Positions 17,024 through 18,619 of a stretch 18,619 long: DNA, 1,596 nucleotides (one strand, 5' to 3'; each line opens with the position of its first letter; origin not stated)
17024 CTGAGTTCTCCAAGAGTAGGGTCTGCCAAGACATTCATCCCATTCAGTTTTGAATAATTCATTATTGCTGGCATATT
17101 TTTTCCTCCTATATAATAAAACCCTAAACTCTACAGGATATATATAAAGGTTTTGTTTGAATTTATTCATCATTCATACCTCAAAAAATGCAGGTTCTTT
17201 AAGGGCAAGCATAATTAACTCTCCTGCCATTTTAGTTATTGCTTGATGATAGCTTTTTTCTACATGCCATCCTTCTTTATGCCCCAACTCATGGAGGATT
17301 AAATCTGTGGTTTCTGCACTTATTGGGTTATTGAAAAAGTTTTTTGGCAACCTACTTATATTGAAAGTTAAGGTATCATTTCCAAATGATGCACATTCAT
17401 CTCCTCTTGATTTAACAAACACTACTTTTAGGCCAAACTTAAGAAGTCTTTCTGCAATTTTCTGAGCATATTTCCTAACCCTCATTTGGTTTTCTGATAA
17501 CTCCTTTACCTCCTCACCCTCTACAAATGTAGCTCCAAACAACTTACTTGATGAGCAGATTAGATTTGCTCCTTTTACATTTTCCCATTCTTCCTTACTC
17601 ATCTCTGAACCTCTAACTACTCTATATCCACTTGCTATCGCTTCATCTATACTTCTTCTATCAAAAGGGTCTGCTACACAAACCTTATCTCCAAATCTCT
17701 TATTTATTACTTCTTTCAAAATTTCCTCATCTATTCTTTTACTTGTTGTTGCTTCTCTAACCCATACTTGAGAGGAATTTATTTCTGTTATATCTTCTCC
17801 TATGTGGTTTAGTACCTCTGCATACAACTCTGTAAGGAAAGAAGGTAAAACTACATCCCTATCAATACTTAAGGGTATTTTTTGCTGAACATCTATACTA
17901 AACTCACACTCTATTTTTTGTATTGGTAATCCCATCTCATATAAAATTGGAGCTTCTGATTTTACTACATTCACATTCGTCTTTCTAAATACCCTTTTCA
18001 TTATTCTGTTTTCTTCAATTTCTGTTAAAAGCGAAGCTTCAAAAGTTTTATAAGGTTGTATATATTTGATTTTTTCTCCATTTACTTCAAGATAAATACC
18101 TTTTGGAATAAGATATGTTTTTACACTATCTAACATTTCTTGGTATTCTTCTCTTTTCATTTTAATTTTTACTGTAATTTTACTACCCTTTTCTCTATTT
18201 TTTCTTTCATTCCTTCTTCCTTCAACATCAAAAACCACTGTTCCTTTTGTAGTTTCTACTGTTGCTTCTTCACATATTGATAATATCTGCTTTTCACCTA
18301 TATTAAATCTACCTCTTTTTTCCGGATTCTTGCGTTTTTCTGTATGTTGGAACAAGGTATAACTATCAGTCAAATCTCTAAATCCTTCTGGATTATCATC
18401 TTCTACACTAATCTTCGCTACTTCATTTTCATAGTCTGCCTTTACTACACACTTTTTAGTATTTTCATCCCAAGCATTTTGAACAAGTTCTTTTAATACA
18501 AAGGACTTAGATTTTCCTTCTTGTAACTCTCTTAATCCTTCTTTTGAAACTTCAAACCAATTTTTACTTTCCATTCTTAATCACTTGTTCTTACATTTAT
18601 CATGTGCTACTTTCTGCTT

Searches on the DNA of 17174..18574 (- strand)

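Call 26: search_rna_families(sources=[L003, L004], threshold=gathering)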
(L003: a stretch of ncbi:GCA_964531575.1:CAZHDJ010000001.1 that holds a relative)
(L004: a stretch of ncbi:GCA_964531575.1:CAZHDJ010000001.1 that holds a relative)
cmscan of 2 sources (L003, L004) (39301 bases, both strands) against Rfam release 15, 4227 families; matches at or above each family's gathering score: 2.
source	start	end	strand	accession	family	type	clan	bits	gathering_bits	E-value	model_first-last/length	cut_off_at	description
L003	17639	17709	+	RF00005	tRNA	Gene; tRNA;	CL00001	37.5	29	0.00017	1-71/71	no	tRNA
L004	3054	3124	+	RF00005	tRNA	Gene; tRNA;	CL00001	37.5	29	0.00017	1-71/71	no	tRNA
